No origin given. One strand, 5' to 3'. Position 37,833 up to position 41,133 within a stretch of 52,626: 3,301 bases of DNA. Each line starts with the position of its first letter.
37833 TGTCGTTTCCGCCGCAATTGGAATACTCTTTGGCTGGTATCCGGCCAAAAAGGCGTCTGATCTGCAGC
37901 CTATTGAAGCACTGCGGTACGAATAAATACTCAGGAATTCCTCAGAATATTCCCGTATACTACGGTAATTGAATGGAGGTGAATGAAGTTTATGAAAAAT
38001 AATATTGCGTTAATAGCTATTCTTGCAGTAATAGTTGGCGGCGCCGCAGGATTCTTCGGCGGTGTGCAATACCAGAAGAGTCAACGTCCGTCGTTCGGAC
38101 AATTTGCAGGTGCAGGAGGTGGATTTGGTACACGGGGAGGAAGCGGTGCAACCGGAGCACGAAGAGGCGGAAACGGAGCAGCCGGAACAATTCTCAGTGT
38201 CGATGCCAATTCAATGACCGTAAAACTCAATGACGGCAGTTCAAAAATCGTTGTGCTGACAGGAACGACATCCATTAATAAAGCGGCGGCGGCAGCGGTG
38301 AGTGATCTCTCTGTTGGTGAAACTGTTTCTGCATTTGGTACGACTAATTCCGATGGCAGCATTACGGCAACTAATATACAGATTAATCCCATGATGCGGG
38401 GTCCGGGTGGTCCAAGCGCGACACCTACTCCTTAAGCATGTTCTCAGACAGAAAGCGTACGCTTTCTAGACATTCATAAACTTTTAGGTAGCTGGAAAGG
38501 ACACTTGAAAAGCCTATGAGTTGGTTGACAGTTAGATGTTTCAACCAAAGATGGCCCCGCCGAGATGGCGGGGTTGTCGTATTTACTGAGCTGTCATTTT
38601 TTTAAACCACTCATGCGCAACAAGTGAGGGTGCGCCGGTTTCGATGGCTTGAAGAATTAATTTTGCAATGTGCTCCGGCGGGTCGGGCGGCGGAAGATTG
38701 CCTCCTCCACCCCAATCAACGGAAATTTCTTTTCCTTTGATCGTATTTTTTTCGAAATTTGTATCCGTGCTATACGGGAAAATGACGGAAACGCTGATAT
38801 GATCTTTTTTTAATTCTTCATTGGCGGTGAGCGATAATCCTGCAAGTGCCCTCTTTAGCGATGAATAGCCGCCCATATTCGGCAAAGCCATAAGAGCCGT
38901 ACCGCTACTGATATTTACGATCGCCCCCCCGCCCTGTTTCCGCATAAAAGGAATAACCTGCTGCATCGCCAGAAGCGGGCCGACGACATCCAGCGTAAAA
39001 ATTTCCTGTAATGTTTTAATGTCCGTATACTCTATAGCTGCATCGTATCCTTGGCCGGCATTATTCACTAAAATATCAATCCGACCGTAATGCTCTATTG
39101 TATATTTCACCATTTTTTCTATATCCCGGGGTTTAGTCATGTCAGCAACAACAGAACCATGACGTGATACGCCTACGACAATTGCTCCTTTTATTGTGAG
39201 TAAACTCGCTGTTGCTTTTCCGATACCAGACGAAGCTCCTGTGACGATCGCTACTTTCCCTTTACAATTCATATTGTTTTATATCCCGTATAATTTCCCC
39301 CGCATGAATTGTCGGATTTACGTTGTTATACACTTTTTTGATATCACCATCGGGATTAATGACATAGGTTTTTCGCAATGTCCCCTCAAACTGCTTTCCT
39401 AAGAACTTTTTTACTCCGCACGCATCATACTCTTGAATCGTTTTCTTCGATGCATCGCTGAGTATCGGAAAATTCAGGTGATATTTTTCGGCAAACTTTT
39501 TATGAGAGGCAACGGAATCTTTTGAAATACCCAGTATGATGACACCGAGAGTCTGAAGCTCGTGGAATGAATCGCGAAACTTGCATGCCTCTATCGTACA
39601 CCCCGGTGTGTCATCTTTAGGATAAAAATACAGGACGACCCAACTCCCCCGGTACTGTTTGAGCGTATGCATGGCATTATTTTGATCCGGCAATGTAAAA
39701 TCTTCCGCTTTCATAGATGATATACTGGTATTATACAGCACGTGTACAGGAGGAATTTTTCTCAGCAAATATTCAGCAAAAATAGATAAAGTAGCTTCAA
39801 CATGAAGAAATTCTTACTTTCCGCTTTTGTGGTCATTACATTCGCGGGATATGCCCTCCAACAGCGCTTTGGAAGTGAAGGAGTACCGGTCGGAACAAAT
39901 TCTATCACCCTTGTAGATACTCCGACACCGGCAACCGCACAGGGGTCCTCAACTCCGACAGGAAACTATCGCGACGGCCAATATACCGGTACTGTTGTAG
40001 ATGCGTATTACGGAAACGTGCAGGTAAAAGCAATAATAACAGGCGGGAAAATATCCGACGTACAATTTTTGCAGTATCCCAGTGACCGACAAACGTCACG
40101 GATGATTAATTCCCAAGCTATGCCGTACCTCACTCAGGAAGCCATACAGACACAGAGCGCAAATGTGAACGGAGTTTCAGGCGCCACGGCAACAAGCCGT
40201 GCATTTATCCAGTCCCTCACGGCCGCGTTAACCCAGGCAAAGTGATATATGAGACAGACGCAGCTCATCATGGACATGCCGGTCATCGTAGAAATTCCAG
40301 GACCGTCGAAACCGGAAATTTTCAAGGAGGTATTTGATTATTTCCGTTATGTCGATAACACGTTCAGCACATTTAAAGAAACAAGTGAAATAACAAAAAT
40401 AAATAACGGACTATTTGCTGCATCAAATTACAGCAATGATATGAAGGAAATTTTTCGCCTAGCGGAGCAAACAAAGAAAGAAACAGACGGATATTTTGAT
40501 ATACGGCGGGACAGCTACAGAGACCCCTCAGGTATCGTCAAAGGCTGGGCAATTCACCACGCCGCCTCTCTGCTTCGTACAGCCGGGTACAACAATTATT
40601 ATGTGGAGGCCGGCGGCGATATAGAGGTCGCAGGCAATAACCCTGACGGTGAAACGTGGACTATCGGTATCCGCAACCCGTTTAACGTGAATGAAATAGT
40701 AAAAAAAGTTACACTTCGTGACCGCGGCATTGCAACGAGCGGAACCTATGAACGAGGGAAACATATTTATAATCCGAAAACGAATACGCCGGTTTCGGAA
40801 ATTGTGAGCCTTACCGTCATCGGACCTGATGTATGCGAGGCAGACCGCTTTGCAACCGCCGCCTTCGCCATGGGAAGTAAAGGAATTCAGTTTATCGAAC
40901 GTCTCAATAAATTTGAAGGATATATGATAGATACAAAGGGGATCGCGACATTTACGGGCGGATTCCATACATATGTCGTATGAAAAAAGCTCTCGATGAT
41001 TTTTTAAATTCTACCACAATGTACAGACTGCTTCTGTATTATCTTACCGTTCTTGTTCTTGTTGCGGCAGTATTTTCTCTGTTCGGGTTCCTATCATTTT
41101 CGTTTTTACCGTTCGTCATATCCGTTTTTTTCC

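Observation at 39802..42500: Compact NQR/RNF-like flavinylation module: exported FMN_bind protein, signal-less ApbE and an NqrB/RnfD-FNR fusion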

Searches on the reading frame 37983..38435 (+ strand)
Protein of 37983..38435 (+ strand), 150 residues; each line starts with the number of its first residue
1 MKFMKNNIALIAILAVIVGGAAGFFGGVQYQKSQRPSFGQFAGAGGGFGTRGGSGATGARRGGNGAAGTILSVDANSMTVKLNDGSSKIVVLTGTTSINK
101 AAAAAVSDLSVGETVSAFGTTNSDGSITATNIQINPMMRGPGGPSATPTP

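Call 3: search_protein_families(library=pfam, proteins=[window:37983-38435:+], max_evalue=0.01)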
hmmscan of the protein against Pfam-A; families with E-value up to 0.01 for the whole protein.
window:37983-38435:+ (150 aa): 1 family
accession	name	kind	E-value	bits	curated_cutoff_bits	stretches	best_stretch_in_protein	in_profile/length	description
PF18914.6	DUF5666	-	5.1e-07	30.3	27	1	68-132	2-59/60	Domain of unknown function (DUF5666)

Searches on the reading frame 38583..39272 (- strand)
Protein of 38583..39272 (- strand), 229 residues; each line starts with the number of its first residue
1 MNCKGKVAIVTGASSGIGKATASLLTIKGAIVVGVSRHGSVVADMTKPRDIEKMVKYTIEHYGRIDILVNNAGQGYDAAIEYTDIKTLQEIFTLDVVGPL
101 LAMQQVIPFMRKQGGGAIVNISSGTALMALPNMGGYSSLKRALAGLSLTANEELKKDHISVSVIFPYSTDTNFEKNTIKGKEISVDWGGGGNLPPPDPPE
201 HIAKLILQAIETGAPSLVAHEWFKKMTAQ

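Call 3: search_protein_families(library=pfam, proteins=[window:38583-39272:-], max_evalue=0.01)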
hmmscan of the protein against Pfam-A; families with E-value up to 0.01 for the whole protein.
window:38583-39272:- (229 aa): 4 families
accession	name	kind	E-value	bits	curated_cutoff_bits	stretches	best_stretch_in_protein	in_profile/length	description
PF00106.31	adh_short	-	6.1e-39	134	26.6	1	6-178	1-191/195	short chain dehydrogenase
PF13561.12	adh_short_C2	-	4.3e-26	92.4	27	1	12-193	1-200/236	Enoyl-(Acyl carrier protein) reductase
PF02882.25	THF_DHG_CYH_C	-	0.0018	18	27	1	2-51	33-82/160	Tetrahydrofolate dehydrogenase/cyclohydrolase, NAD(P)-binding domain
PF08659.16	KR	-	0.0068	16.8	22.6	0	41-138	58-151/180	KR domain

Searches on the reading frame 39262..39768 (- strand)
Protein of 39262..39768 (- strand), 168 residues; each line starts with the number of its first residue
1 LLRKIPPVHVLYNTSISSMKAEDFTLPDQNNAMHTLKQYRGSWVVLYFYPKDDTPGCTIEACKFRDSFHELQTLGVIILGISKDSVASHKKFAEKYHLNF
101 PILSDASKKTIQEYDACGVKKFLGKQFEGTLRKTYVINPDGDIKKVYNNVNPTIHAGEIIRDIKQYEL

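Call 3: search_protein_families(library=pfam, proteins=[window:39262-39768:-], max_evalue=0.01)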
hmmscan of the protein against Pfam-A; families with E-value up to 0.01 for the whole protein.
window:39262-39768:- (168 aa): 3 families
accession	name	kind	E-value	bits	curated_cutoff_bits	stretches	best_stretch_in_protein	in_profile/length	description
PF00578.27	AhpC-TSA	-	3.8e-38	130.6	26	1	20-145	4-123/124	AhpC/TSA family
PF08534.16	Redoxin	-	2.9e-18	66.5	26.6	1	19-152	4-137/148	Redoxin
PF13911.12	AhpC-TSA_2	-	0.0024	18.6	27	1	65-120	3-55/114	AhpC/TSA antioxidant enzyme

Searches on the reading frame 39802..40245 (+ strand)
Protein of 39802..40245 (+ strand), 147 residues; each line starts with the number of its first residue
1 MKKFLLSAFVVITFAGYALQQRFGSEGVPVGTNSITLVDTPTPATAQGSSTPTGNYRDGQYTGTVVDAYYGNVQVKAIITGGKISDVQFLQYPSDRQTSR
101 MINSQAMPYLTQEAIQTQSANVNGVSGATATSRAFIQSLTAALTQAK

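Call 3: search_protein_families(library=pfam, proteins=[window:39802-40245:+], max_evalue=0.01)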
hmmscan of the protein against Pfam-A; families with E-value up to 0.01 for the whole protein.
window:39802-40245:+ (147 aa): 1 family
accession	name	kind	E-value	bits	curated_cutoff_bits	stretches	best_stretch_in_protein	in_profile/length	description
PF04205.19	FMN_bind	-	5.6e-09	37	22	1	69-143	2-76/77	FMN-binding domain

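Call 4: search_protein_families(library=ncbifam, proteins=[window:39802-40245:+], max_evalue=0.01)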
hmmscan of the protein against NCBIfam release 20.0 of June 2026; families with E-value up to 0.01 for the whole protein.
window:39802-40245:+ (147 aa): 0 families

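Call 48: search_protein_families(library=pfam, alignment_id=A3, max_evalue=0.001)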
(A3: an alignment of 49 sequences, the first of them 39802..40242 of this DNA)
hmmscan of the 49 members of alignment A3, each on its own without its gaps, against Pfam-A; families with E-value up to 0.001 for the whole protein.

A. member 1, window:39802-40242:+ (147 aa): 1 family
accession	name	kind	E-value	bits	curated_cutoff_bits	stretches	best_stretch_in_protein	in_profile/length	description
PF04205.19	FMN_bind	-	5.6e-09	37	22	1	69-143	2-76/77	FMN-binding domain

B. families by the number of members that match (of 49 scanned): 4 families
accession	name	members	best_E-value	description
PF04205.19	FMN_bind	37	7.9e-12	FMN-binding domain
PF02589.21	LUD_dom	1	5.8e-20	LUD domain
PF06480.20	FtsH_ext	1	0.00029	FtsH Extracellular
PF05887.16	Trypan_PARP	1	0.00055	Procyclic acidic repetitive protein (PARP)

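Call 51: search_solved_structures(query=window:39802-40242:+, show_alignments=2, max_evalue=1)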
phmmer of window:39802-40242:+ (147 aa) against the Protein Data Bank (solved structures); distinct sequences matched with E-value up to 1: 17.
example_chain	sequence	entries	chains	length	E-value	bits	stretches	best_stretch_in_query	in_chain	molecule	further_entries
8p2a_A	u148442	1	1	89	6.3e-12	48.9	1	61-145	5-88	FMN-binding domain-containing protein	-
8p2b_A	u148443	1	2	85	0.0062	19.9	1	66-146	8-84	Clostridiaceae bacterium FMN4 domain 1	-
9qqf_A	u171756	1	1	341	0.23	14.8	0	78-140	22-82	MHC class I antigen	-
6eny_F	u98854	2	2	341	0.24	14.7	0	79-140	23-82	HLA class I histocompatibility antigen, A-3 alpha chain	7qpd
8rbu_A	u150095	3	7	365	0.25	14.7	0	78-140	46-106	HLA class I histocompatibility antigen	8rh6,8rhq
8xes_A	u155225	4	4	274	0.32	14.3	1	78-142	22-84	HLA class I heavy chain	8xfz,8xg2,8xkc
1tmc_A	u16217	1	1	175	0.35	14.2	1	78-141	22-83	CLASS I HISTOCOMPATIBILITY ANTIGEN (HLA-AW68)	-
5nq0_A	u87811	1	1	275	0.61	13.4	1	79-143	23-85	MHC class I antigen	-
5nq1_A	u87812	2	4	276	0.61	13.4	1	79-143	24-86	MHC class I antigen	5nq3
5npz_A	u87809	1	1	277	0.61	13.4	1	79-143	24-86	MHC class I antigen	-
7tlt_A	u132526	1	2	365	0.75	13.1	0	78-141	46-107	HLA class I histocompatibility antigen, A alpha chain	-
1hsb_A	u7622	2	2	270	0.76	13.1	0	78-141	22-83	MHC class I antigen | CLASS I HISTOCOMPATIBILITY ANTIGEN (HLA-Aw68)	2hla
4hwz_A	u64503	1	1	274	0.78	13.1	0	78-141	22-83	HLA class I histocompatibility antigen, A-68 alpha chain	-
6ei2_A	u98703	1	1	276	0.79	13.1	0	78-141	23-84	HLA class I histocompatibility antigen, A-68 alpha chain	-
6pbh_A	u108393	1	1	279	0.8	13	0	78-141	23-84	HLA class I histocompatibility antigen, A-68 alpha chain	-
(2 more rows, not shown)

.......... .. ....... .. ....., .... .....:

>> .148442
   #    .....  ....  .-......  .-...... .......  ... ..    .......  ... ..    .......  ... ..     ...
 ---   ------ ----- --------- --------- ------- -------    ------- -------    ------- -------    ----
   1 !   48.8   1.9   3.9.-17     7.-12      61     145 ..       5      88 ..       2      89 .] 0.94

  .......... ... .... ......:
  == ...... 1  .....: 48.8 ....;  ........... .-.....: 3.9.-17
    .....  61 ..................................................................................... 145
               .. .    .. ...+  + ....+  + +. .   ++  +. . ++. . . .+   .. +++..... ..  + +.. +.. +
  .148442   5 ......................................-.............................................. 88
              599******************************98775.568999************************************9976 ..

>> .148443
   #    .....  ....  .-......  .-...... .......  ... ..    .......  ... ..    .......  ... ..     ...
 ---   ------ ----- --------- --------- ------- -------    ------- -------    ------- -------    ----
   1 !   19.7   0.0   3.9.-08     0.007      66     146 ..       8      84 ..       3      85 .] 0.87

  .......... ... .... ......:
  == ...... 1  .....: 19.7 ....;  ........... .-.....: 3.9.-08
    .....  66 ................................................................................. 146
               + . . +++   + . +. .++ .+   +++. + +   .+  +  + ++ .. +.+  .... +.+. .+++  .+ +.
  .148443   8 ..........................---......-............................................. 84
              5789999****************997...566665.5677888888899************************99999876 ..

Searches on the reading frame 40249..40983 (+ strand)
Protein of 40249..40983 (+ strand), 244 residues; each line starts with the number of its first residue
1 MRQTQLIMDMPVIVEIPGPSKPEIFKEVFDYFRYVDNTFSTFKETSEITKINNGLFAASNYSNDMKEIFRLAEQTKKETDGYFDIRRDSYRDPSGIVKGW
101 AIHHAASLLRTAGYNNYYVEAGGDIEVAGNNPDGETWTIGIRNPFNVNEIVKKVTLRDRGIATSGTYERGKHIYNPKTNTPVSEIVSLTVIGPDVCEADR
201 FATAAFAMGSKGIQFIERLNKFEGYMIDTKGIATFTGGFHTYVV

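Call 3: search_protein_families(library=pfam, proteins=[window:40249-40983:+], max_evalue=0.01)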
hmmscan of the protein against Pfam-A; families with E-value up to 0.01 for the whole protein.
window:40249-40983:+ (244 aa): 1 family
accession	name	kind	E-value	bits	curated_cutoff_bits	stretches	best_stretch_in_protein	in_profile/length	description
PF02424.20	ApbE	-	2.8e-44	152.1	25.6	2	92-223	127-263/266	ApbE family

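Call 4: search_protein_families(library=ncbifam, proteins=[window:40249-40983:+], max_evalue=0.01)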
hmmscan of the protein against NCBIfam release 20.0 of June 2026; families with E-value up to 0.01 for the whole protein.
window:40249-40983:+ (244 aa): 1 family
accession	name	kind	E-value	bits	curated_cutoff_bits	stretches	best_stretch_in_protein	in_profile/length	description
NF007774.0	PRK10461.1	equivalog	1.1e-21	77.2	498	1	88-231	178-331/351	FAD:protein FMN transferase ApbE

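Call 12: find_homologous_proteins(query=window:40249-40983:+)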
Query window:40249-40983:+ (244 aa): 7901 proteins with E <= 0.001 among 8000 candidates; the best 120 are listed.
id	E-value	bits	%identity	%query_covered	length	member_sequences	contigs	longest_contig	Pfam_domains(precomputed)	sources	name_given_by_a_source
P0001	4.2e-157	539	100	97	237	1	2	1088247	PF02424.21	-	-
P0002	2.1e-120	419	78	97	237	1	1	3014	PF02424.21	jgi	jgi:thiamine biosynthesis lipoprotein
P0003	5.6e-120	417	77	100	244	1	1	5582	PF02424.21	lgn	-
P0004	3.8e-118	411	76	100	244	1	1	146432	PF02424.21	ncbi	-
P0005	1.4e-117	409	77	100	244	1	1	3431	PF02424.21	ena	-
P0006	1.6e-116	406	77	97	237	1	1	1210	PF02424.21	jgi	jgi:thiamine biosynthesis lipoprotein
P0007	9.3e-113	394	73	100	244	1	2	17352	PF02424.21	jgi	jgi:thiamine biosynthesis lipoprotein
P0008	1.1e-112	393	70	100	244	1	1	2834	PF02424.21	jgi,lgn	jgi:thiamine biosynthesis lipoprotein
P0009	3.9e-111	388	74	97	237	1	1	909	PF02424.21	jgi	-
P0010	2.0e-110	386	71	100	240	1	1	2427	PF02424.21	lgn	-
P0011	5.4e-107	375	72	97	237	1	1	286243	PF02424.21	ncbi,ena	-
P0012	1.7e-106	373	70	97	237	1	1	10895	PF02424.21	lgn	-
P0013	8.3e-106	371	70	97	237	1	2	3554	PF02424.21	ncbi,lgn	-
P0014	1.6e-105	370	70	100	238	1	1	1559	PF02424.21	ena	-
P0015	5.4e-105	368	68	100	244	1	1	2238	PF02424.21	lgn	-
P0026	1.7e-97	344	63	100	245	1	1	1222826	PF02424.21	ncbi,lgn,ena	-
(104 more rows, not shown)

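Call 15: find_encoding_contigs(protein=P0004, flank=4000, max_places=2)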
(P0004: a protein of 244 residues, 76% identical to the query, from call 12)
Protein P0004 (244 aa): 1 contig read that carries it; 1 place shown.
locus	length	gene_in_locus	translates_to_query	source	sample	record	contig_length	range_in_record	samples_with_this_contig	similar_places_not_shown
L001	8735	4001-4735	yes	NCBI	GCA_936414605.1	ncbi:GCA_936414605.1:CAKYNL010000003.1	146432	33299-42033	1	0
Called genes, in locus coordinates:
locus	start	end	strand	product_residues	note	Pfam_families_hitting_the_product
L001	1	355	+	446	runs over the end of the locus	PF25919:BSH_CusB (faint), PF00364:Biotin_lipoyl (faint), PF25917:BSH_RND (weak), PF25967:RND-MFP_C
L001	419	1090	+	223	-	PF00005:ABC_tran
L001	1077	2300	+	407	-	PF12704:MacB_PCD, PF02687:FtsX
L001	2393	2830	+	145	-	-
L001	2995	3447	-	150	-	PF00578:AhpC-TSA, PF08534:Redoxin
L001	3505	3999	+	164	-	PF04205:FMN_bind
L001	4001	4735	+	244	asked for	PF02424:ApbE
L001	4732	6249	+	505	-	PF03116:NQR2_RnfD_RnfE (weak), PF00175:NAD_binding_1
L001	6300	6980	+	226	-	PF00072:Response_reg, PF00486:Trans_reg_C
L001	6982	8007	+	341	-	PF00512:HisKA, PF02518:HATPase_c, PF14501:HATPase_c_5 (weak)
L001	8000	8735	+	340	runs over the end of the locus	PF01738:DLH (weak), PF02129:Peptidase_S15, PF20434:BD-FAE, PF00561:Abhydrolase_1 (weak), PF12146:Hydrolase_4, PF12697:Abhydrolase_6 (weak), PF00326:Peptidase_S9, PF07859:Abhydrolase_3 (weak), +2 more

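Call 16: find_encoding_contigs(protein=P0011, flank=4000, max_places=2)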
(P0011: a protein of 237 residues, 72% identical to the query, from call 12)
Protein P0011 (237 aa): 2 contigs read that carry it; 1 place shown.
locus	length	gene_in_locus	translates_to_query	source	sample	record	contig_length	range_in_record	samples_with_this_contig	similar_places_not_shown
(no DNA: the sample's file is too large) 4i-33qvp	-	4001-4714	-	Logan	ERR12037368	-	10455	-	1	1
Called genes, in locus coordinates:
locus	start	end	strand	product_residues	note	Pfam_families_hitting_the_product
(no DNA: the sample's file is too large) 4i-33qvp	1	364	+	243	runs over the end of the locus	PF00005:ABC_tran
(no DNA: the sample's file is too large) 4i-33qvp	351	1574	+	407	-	PF12704:MacB_PCD, PF02687:FtsX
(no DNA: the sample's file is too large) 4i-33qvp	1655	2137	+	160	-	PF18914:DUF5666 (weak)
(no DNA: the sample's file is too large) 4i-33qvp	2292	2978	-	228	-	PF00106:adh_short, PF02882:THF_DHG_CYH_C (faint), PF08659:KR (faint), PF13561:adh_short_C2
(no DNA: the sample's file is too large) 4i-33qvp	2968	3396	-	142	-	PF00578:AhpC-TSA, PF08534:Redoxin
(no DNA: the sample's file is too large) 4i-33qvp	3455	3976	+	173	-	PF04205:FMN_bind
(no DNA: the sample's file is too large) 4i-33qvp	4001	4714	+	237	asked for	PF02424:ApbE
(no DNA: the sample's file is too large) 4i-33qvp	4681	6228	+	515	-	PF00175:NAD_binding_1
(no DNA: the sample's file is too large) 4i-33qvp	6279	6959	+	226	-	PF00072:Response_reg, PF00486:Trans_reg_C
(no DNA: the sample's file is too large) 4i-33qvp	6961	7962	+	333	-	PF00512:HisKA, PF02518:HATPase_c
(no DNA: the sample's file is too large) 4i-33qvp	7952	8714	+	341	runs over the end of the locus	PF02129:Peptidase_S15, PF01738:DLH (faint), PF20434:BD-FAE (weak), PF00561:Abhydrolase_1, PF12146:Hydrolase_4, PF12697:Abhydrolase_6, PF00326:Peptidase_S9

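Call 17: find_encoding_contigs(protein=P0026, flank=4000, max_places=2)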
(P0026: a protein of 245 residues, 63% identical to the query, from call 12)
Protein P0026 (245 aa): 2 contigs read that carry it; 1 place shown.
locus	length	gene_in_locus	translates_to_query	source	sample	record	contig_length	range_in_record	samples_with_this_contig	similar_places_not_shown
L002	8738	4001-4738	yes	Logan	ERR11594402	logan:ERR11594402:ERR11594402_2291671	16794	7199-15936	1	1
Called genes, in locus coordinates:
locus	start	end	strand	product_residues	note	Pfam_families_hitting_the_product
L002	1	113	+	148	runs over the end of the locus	PF18914:DUF5666 (weak)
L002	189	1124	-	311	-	PF00535:Glycos_transf_2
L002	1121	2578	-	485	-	PF09852:DUF2079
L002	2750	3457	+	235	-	PF09335:VTT_dom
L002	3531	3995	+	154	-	PF04205:FMN_bind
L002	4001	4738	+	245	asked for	PF02424:ApbE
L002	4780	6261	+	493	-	PF03116:NQR2_RnfD_RnfE (weak), PF00175:NAD_binding_1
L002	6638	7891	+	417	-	-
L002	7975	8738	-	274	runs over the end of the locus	PF03239:FTR1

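Call 27: search_solved_structures(query=window:40249-40980:+, show_alignments=3, max_evalue=0.00001)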
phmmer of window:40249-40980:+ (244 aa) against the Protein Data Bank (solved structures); distinct sequences matched with E-value up to 0.00001: 12.
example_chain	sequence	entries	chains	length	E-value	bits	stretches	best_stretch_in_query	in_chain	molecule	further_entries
4xgw_A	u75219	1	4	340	3e-18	69.3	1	88-232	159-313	FAD:protein FMN transferase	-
6nxi_A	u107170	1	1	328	1.1e-17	67.6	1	88-225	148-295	FAD:protein FMN transferase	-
2o18_A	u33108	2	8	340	1.1e-17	67.5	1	88-232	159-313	Thiamine biosynthesis lipoprotein apbE | FAD:protein FMN transferase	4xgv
3pnd_A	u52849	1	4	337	1.1e-17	67.4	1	88-231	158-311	Thiamine biosynthesis lipoprotein ApbE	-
4xgx_A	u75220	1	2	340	4.1e-17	65.6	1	88-232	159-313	FAD:protein FMN transferase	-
6nxj_A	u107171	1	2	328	1.8e-16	63.5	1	88-225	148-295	FAD:protein FMN transferase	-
5mgy_H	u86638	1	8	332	2.4e-16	63.1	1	92-229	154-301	FAD:protein FMN transferase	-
7esa_A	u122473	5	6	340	3.8e-16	62.5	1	91-227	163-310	FAD:protein FMN transferase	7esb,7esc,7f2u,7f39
1vrm_A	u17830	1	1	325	3.9e-14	55.9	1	92-212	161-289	hypothetical protein TM1553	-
4xdt_A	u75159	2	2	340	1e-06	31.6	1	95-211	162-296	FAD:protein FMN transferase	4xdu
4ifu_A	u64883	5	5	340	1.3e-06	31.3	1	95-211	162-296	FAD:protein FMN transferase | Thiamine biosynthesis lipoprotein ApbE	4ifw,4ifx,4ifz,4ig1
7mgt_A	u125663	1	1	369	1.5e-06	31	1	95-211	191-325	FAD:protein FMN transferase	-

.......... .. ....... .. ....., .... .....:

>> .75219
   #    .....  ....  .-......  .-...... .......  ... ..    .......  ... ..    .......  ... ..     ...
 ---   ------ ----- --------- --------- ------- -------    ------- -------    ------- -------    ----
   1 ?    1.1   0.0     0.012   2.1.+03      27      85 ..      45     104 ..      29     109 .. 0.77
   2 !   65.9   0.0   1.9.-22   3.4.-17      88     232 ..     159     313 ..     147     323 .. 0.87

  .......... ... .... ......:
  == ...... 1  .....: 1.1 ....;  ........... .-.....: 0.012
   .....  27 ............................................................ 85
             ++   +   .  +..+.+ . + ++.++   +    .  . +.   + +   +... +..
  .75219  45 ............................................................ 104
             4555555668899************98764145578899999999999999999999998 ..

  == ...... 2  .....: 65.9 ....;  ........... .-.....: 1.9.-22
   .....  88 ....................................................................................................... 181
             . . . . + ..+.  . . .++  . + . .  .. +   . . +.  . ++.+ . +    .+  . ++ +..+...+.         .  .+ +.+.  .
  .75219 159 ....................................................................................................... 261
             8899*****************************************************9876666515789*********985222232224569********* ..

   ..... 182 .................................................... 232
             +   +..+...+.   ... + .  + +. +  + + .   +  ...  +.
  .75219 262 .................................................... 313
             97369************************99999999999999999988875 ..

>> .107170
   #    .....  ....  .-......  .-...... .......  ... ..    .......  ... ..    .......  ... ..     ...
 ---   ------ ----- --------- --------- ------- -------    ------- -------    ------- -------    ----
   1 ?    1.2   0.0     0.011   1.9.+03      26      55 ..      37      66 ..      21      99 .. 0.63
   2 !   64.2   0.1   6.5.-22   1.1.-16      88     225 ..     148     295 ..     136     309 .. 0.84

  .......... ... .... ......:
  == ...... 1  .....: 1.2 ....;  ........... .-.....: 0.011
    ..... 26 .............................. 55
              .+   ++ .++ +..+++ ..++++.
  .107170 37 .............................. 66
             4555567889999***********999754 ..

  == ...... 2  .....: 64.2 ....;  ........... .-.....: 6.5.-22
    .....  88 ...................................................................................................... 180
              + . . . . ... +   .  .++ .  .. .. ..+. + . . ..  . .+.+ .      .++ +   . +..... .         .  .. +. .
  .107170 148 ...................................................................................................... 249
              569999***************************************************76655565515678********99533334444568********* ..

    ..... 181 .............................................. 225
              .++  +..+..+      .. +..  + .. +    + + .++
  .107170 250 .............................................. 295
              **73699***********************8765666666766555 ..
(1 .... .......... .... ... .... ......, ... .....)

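Call 47: search_protein_families(library=pfam, alignment_id=A4, max_evalue=0.00001)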
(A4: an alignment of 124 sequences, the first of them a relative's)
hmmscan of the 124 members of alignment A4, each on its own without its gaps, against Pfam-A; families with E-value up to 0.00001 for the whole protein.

A. member 1, L001:2998-3447:- (150 aa): 2 families
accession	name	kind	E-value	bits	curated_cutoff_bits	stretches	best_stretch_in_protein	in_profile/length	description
PF00578.27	AhpC-TSA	-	1.5e-39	135.2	26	1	10-127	4-123/124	AhpC/TSA family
PF08534.16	Redoxin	-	4e-21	75.8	26.6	1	10-134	5-137/148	Redoxin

B. families by the number of members that match (of 124 scanned): 112 families (the first 25 are shown)
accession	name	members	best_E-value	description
PF02518.31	HATPase_c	9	7e-32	Histidine kinase-, DNA gyrase B-, and HSP90-like ATPase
PF13581.12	HATPase_c_2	5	3.3e-07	Histidine kinase-like ATPase domain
PF00072.30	Response_reg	4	6.9e-31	Response regulator receiver domain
PF00486.34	Trans_reg_C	4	1.8e-26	Transcriptional regulatory protein, C terminal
PF00512.31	HisKA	4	1.9e-14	His Kinase A (phospho-acceptor) domain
PF00326.27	Peptidase_S9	4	1.9e-11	Prolyl oligopeptidase family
PF01566.24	Nramp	3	2.1e-84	Natural resistance-associated macrophage protein-like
PF09335.16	VTT_dom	3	3.9e-21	VTT domain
PF12146.15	Hydrolase_4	3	1e-14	Serine aminopeptidase, S33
PF12697.13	Abhydrolase_6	3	2.4e-09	Alpha/beta hydrolase family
PF05448.18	AXE1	2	2.9e-111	Acetyl xylan esterase (AXE1)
PF00563.25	EAL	2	1e-71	EAL domain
PF01988.24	VIT1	2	9.6e-69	VIT family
PF13610.12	DDE_Tnp_IS240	2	6.4e-44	DDE domain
PF04002.20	RadC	2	2.4e-42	RadC-like JAB domain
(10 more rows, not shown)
